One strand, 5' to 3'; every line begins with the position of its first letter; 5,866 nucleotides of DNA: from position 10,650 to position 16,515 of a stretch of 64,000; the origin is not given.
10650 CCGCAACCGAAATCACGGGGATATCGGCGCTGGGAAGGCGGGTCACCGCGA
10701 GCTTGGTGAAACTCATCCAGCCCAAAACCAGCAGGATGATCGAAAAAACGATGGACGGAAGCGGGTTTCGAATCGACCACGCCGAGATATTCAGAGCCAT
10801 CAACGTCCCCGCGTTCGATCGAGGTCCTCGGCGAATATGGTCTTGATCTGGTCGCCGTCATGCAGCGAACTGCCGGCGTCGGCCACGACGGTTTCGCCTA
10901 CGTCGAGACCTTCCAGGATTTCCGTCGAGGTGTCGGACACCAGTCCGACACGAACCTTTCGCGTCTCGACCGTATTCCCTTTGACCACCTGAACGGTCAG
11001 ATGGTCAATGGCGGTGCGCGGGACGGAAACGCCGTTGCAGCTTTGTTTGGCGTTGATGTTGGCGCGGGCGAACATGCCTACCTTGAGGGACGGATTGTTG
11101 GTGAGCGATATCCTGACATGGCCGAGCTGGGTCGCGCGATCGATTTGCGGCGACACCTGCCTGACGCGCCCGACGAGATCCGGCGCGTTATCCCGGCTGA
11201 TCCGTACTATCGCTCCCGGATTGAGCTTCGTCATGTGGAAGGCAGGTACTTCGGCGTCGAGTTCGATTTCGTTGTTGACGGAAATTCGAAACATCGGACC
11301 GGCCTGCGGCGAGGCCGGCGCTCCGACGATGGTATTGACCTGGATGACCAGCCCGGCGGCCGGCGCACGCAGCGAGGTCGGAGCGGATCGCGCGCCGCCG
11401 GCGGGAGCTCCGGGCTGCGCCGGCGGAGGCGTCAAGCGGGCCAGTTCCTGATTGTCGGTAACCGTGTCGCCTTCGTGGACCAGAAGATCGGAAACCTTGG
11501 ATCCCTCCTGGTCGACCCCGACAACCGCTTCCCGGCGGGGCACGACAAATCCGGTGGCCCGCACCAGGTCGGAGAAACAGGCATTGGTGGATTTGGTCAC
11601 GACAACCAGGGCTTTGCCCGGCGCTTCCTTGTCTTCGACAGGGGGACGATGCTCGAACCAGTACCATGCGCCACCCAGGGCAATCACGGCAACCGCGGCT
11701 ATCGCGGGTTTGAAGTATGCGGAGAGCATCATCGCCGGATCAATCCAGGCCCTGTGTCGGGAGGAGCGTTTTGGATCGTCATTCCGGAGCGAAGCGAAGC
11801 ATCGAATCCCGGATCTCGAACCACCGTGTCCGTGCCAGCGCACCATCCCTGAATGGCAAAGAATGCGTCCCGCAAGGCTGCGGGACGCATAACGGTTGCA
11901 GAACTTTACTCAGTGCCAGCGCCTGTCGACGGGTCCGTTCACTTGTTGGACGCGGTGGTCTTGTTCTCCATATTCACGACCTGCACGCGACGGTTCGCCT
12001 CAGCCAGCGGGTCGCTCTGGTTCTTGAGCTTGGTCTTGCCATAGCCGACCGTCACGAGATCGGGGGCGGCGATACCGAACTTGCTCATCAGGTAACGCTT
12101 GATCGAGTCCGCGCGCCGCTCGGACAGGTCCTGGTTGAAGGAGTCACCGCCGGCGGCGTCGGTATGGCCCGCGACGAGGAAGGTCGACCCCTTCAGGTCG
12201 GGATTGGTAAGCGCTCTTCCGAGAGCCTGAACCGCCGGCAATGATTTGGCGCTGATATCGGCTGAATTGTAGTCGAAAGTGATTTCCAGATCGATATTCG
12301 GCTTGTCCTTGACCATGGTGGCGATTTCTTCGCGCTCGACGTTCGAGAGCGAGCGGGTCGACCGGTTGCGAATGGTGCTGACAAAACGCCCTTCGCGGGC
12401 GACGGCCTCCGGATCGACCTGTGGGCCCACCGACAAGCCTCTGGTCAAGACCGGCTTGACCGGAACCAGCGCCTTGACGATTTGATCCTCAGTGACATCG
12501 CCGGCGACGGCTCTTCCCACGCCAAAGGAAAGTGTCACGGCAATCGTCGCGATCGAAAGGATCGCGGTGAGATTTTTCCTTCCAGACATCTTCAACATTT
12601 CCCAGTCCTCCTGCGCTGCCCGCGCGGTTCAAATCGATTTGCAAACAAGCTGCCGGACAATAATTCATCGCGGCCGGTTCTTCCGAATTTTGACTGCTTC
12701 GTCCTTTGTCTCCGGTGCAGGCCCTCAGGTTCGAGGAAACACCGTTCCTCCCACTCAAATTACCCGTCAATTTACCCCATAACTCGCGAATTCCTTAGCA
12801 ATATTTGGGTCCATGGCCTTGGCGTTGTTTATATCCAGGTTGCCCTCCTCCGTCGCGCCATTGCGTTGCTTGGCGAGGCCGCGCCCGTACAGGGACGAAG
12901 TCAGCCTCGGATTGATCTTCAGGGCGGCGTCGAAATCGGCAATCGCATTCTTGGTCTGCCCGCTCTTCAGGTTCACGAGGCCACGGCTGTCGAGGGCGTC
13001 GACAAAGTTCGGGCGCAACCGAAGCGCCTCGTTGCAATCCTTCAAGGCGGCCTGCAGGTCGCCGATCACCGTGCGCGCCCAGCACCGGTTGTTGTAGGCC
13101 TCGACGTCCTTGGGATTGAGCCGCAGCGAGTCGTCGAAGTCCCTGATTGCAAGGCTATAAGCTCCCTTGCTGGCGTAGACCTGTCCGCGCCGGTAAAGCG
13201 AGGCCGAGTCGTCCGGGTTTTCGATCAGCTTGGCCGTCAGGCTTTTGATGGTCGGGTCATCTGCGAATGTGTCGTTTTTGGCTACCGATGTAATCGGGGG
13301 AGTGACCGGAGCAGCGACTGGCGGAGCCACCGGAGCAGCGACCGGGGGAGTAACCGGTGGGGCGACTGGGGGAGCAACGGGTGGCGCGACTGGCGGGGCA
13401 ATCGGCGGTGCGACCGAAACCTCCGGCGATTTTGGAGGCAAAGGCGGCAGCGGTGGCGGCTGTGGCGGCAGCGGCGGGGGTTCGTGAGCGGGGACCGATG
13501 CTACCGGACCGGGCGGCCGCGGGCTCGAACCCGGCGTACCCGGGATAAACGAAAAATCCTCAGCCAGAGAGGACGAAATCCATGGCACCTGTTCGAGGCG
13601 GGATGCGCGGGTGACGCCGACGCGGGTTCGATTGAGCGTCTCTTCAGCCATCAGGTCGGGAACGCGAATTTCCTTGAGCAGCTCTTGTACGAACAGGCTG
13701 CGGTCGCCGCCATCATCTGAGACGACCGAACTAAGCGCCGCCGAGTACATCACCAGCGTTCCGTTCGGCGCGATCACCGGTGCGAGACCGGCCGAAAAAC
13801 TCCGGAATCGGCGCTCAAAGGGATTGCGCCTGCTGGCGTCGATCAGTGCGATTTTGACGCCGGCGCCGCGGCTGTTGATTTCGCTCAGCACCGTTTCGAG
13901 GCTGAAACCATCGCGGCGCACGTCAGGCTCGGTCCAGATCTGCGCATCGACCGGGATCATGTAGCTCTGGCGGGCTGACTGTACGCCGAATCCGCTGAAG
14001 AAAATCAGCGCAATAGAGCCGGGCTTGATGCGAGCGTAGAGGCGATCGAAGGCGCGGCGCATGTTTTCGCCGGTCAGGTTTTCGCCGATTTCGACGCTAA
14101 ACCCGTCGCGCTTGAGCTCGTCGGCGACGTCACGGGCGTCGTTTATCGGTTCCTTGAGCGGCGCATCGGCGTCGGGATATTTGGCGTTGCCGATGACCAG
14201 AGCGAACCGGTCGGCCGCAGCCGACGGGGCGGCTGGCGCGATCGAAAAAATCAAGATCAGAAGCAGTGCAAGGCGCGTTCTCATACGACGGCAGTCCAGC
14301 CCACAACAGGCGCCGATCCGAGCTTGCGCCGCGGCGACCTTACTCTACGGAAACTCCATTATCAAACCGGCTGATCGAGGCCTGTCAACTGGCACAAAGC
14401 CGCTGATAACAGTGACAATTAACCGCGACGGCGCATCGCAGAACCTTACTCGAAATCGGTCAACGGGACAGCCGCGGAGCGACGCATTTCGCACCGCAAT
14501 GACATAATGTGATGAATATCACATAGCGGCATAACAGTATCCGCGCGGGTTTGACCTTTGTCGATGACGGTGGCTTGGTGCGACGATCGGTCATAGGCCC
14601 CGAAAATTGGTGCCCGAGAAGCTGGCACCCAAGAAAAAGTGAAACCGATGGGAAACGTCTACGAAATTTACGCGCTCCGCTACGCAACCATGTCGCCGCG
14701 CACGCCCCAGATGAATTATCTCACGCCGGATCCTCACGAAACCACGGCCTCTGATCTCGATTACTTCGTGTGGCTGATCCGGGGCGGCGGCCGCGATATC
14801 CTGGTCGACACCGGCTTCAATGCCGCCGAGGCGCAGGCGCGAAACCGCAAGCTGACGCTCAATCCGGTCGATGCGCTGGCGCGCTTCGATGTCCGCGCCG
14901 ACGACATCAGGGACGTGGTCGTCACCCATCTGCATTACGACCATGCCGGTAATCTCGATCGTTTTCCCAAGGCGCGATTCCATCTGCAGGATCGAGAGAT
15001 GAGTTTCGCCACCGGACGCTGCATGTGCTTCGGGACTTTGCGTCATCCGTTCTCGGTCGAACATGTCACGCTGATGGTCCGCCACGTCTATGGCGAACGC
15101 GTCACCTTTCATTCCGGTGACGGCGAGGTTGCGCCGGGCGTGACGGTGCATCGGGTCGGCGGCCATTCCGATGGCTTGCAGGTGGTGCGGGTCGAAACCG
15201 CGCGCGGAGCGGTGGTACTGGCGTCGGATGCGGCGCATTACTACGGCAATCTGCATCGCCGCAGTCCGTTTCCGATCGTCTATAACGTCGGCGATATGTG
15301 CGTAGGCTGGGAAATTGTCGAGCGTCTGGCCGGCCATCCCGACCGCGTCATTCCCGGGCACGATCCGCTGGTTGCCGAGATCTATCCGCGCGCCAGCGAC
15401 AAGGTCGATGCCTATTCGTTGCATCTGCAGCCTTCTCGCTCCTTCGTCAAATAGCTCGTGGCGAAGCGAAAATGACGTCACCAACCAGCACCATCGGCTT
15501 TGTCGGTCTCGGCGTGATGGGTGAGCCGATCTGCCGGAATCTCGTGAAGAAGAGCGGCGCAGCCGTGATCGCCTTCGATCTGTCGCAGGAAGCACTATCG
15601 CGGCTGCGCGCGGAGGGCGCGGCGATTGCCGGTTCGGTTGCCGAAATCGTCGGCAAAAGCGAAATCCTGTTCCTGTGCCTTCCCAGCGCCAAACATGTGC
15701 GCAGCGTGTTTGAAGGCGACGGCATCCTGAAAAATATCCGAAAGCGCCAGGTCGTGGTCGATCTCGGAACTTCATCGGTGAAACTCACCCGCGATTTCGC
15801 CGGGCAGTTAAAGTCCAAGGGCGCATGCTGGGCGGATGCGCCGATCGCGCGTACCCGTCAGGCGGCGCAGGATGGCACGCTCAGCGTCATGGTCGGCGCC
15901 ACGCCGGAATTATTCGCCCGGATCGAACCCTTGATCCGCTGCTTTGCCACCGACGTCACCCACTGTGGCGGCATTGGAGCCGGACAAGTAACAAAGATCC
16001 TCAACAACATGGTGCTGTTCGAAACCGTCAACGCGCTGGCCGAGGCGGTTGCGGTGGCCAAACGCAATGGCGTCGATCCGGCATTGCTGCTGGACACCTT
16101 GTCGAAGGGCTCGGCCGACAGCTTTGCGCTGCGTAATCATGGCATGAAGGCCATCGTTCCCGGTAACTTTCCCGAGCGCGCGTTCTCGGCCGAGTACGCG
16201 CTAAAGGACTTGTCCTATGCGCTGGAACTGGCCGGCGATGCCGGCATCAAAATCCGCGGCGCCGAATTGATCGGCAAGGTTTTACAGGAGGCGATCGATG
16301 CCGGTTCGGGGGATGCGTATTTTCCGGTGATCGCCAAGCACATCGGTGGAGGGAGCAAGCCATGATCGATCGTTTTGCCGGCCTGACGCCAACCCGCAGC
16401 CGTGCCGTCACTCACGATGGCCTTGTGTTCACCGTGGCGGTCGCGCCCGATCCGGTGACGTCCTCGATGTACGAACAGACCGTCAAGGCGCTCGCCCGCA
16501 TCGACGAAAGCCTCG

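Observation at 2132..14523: Candidate self-contained cNMP-Crp envelope/export module: cyclase, AsmA, Crp, RND, OmpA-C and pseudocaspase-TPR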

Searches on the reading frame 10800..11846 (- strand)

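Call 3: search_protein_families(library=pfam, proteins=[window:10800-11846:-], max_evalue=0.01)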
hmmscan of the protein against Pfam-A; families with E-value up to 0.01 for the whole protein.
window:10800-11846:- (348 aa): 2 families
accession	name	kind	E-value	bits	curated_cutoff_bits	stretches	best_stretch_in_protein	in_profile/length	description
PF16576.10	HlyD_D23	-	7.6e-14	51.9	30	1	157-260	109-214/214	Barrel-sandwich domain of CusB or HlyD membrane-fusion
PF13437.12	HlyD_3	-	1.2e-09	39.3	22.2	1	159-257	2-106/106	HlyD family secretion protein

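Call 6: search_protein_families(library=ncbifam, proteins=[window:10800-11846:-], max_evalue=0.001)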
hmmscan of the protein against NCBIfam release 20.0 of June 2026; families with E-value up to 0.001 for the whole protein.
window:10800-11846:- (348 aa): 8 families
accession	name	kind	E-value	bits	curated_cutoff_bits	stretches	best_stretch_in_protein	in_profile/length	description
TIGR01730.1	RND_mfp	subfamily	2.4e-30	105.6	94.9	1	157-335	135-320/322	efflux RND transporter periplasmic adaptor subunit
TIGR00999.1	8a0102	subfamily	2.8e-23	82.4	319.3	1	158-323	94-265/271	CzcB/NccB family metal efflux transporter periplasmic adaptor subunit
NF045680.1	DiMtlExpIhpB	equivalog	3.4e-11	42.7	450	1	82-323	72-309/326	divalent metal ion exporter adaptor subunit IhpB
NF008606.0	PRK11578.1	equivalog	1.1e-09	37.9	342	1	157-323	184-363/371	macrolide transporter subunit MacA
TIGR02971.1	heterocyst_DevB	subfamily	1.1e-07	31.6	129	1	157-239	205-286/327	ABC exporter membrane fusion protein, DevB family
NF002939.0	PRK03598.1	equivalog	2.4e-05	23.7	393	0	155-234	203-283/332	secretion protein HlyD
NF033138.2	RND-peri-MexC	equivalog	0.00036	19.8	625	1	236-335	264-370/375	MexC family multidrug efflux RND transporter periplasmic adaptor subunit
TIGR01843.1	type_I_hlyD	subfamily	0.00089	18.3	208.65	0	92-140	28-76/422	HlyD family type I secretion periplasmic adaptor subunit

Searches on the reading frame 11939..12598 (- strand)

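Call 3: search_protein_families(library=pfam, proteins=[window:11939-12598:-], max_evalue=0.01)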
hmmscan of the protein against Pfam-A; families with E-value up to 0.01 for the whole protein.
window:11939-12598:- (219 aa): 1 family
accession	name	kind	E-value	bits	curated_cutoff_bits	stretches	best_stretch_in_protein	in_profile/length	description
PF00691.25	OmpA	-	1.4e-20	73.9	27.2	1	107-203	1-96/98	OmpA family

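Call 6: search_protein_families(library=ncbifam, proteins=[window:11939-12598:-], max_evalue=0.001)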
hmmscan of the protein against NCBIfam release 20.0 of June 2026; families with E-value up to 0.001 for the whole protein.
window:11939-12598:- (219 aa): 26 families (the best 25 are shown)
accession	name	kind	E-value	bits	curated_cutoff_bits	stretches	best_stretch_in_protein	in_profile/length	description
NF053611.1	YiaD_Gzip_OmpA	equivalog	6.2e-20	71.8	175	1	101-207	99-204/206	YiaD family glycine zipper/OmpA-like lipoprotein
NF053613.1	OMP_toxin_LptF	equivalog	9e-17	61.6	400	1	105-209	142-245/256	lipotoxin F family OmpA-related lipoprotein LptF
NF053612.1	anchor_PA1041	equivalog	1.1e-16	61.5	250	1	87-207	119-233/236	PA1041 family peptidoglycan-binding anchor lipoprotein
NF053585.1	OMP_LP_YfiB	equivalog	8.8e-16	58.2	128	1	105-208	57-159/163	outer membrane lipoprotein YfiB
NF052230.1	T9SS_PorE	exception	2.7e-13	49.1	600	1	105-200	516-608/648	PorE family type IX secretion system protein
TIGR02802.1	Pal_lipo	equivalog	5.4e-13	48.9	125.35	1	106-208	2-103/104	peptidoglycan-associated lipoprotein Pal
NF008071.1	PRK10808.1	equivalog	1.9e-12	47.2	277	1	102-190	229-316/358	porin OmpA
NF045787.1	OmpABordt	equivalog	2.4e-12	46.9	200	1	93-207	74-187/194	outer membrane protein OmpA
NF033763.1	exchanger_TraB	exception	3.7e-12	45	700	1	106-208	394-496/522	outer membrane exchange protein TraB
NF053607.1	CHU_0125_OmpA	equivalog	1.6e-10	40.2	620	1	96-191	523-615/639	CHU_0125 family OmpA-like outer membrane integrity protein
NF045788.1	Omp38Acinit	equivalog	4.6e-10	39.1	500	1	95-205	232-342/354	outer membrane protein Omp38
TIGR03789.1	pdsO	hypoth_equivalog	2.3e-09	37.3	152.2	1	87-196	123-229/243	sortase-associated OmpA-like protein PdsO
NF008067.1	PRK10802.1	equivalog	7e-09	35.8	261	1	83-191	46-151/171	peptidoglycan-associated lipoprotein Pal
NF006541.1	PRK09038.1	equivalog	8.4e-09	35.4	283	1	66-211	99-250/253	flagellar motor protein MotD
NF007804.1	PRK10510.1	equivalog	2.6e-08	33.5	307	1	101-207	109-214/219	OmpA family lipoprotein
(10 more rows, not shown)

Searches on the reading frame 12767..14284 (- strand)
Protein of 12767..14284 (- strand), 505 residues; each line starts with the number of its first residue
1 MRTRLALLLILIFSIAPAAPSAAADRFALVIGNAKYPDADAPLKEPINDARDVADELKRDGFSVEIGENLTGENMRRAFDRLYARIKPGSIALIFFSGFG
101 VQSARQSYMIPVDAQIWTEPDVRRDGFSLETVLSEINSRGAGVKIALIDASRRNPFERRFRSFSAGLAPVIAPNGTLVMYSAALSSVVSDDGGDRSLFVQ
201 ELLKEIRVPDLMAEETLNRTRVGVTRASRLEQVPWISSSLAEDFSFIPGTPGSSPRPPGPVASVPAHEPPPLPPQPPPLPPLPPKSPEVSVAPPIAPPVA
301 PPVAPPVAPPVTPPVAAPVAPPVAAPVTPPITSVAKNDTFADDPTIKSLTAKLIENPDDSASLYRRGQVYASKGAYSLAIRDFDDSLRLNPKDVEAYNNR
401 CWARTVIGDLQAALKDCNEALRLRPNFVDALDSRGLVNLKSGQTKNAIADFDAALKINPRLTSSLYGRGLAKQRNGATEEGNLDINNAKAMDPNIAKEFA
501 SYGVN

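Call 3: search_protein_families(library=pfam, proteins=[window:12767-14284:-], max_evalue=0.01)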
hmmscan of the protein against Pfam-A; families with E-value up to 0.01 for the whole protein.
window:12767-14284:- (505 aa): 13 families
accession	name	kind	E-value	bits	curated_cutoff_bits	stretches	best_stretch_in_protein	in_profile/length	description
PF00656.27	Peptidase_C14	-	6.3e-36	124.6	21.4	1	26-244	2-232/233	Caspase domain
PF00515.34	TPR_1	-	8.1e-21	73.4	27.8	3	394-427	1-34/34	Tetratricopeptide repeat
PF07719.23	TPR_2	-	1.6e-17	62.5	27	3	362-393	3-34/34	Tetratricopeptide repeat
PF13414.12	TPR_11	-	2.6e-16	59.5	26.8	3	367-400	1-34/42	TPR repeat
PF13371.12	TPR_9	-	2.7e-12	46.9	35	1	409-460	10-61/73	Tetratricopeptide repeat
PF13431.12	TPR_17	-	7.6e-12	45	24.4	0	417-448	2-33/34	Tetratricopeptide repeat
PF13181.12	TPR_8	-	1.6e-10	40.7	25.7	0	362-393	3-34/34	Tetratricopeptide repeat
PF13432.12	TPR_16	-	1.8e-10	41.5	32.7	2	364-426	1-63/65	Tetratricopeptide repeat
PF13428.12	TPR_14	-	6.4e-06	26.8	23.5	0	363-399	4-40/44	Tetratricopeptide repeat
PF13424.12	TPR_12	-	4.7e-05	23.9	30.1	1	361-423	3-67/77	Tetratricopeptide repeat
PF14559.12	TPR_19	-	0.0012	19.6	25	0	439-460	2-23/68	Tetratricopeptide repeat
PF23914.1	TPR_CcmH_CycH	-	0.0015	18.9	42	1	349-459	39-152/158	Cytochrome c-type biogenesis protein H TPR domain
PF13429.12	TPR_15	-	0.0038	17.1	26.2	0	357-402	143-188/280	Tetratricopeptide repeat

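Call 6: search_protein_families(library=ncbifam, proteins=[window:12767-14284:-], max_evalue=0.001)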
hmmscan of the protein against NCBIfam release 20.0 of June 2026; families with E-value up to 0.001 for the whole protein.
window:12767-14284:- (505 aa): 9 families
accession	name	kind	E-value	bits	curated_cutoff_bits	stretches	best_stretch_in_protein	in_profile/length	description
NF040959.1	MamA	equivalog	9.6e-13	48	200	1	356-501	32-178/204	magnetosome protein MamA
TIGR02917.1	PEP_TPR_lipo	equivalog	1.5e-11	43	312.2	1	347-460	757-869/899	XrtA/PEP-CTERM system TPR-repeat protein PrsT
NF008391.2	PRK11189.1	equivalog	9.8e-11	41.7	250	2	356-398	61-103/297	lipoprotein NlpI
TIGR00990.1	3a0801s09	subfamily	2.5e-09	36.3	757.25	1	389-495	326-432/615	mitochondrial import receptor subunit TOM70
TIGR02521.1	type_IV_pilW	equivalog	2.9e-09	36.8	154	1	353-464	58-171/234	type IV pilus biogenesis/stability protein PilW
NF002725.1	PRK02603.1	equivalog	1.2e-08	35.1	143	1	408-489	49-133/173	photosystem I assembly protein Ycf3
NF033762.1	social_mot_Tgl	equivalog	9.9e-07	28.3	225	1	372-503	43-177/252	social motility TPR repeat lipoprotein Tgl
NF047558.1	TPR_END_plus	domain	0.00026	20.8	32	0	363-396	2-35/56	TPR end-of-group domain-containing protein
NF047507.1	TPR_BatC_Lepto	exception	0.00097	18.7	175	0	360-400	96-136/214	TPR repeat-containing protein BatC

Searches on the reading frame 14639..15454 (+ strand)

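Call 6: search_protein_families(library=ncbifam, proteins=[window:14639-15454:+], max_evalue=0.001)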
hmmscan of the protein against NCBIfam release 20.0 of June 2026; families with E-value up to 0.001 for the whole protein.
window:14639-15454:+ (271 aa): 8 families
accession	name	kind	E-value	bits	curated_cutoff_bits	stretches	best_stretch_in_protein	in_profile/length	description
NF047979.1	lactonase_AidB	equivalog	1.3e-15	57.4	360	1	35-204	44-212/271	AidB family quorum-quenching N-acyl homoserine lactonase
NF045699.1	AHLLactAiiA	equivalog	2.1e-15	56.6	375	1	77-214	83-208/251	quorum-quenching N-acyl homoserine lactonase AiiA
NF045700.1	AHLLactAttM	equivalog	9.8e-14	51.5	390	1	77-245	81-249/257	AttM family quorum-quenching N-acyl homoserine lactonase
NF047919.1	lactonase_YtnP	equivalog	3.3e-12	46.2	425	1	46-196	51-207/274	YtnP family quorum-quenching lactonase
NF047976.1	lactonase_AhlS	equivalog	8.3e-11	41.5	475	1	79-233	93-250/276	AhlS family quorum-quenching N-acyl homoserine lactonase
NF047925.1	pyridox_lacton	equivalog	1.7e-08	34.6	325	1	78-205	77-215/268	4-pyridoxolactonase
NF012229.1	bla_class_B_core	domain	0.00021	21.5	100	1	46-111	19-73/139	metallo-beta-lactamase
NF033105.1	bla_subclass_B3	equivalog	0.00094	18.5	240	0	45-110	26-82/257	subclass B3 metallo-beta-lactamase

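Call 64: search_protein_families(library=pfam, proteins=[window:14639-15454:+], max_evalue=0.01)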
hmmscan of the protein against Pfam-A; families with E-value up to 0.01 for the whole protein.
window:14639-15454:+ (271 aa): 2 families
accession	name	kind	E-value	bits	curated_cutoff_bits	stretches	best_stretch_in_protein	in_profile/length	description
PF00753.33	Lactamase_B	-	6.8e-17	62.5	22.7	1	43-209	7-161/196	Metallo-beta-lactamase superfamily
PF12706.13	Lactamase_B_2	-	9.4e-06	25.8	27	1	52-157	1-98/200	Beta-lactamase superfamily domain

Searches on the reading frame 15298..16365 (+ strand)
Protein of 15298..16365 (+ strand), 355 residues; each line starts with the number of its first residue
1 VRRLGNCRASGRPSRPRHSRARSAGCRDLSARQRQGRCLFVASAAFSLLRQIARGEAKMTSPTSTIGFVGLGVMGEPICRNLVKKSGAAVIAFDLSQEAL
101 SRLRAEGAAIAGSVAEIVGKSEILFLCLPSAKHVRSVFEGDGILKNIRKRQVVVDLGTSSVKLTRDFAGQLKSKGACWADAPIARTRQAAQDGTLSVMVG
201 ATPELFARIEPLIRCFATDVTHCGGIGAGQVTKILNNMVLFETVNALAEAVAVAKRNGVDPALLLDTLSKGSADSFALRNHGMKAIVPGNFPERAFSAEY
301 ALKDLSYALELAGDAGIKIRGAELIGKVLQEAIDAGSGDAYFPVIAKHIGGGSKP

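Call 64: search_protein_families(library=pfam, proteins=[window:15298-16365:+], max_evalue=0.01)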
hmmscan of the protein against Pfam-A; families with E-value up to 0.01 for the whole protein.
window:15298-16365:+ (355 aa): 5 families
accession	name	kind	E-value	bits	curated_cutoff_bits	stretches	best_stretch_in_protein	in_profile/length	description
PF03446.21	NAD_binding_2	-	1.1e-40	139.7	21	1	65-224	1-160/161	NAD binding domain of 6-phosphogluconate dehydrogenase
PF14833.11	NAD_binding_11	-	2.6e-24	86.3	30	1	227-341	1-114/122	NAD-binding of NADP-dependent 3-hydroxyisobutyrate dehydrogenase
PF03807.23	F420_oxidored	-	1.5e-07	32.3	21.6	1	65-156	1-91/94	NADP oxidoreductase coenzyme F420-dependent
PF02826.25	2-Hacid_dh_C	-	1.1e-06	28.5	25.1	1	63-174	36-144/178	D-isomer specific 2-hydroxyacid dehydrogenase, NAD binding domain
PF21761.2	RedAm-like_C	-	1.5e-05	25.7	27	1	239-348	15-124/127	NADPH-dependent reductive aminase-like, C-terminal domain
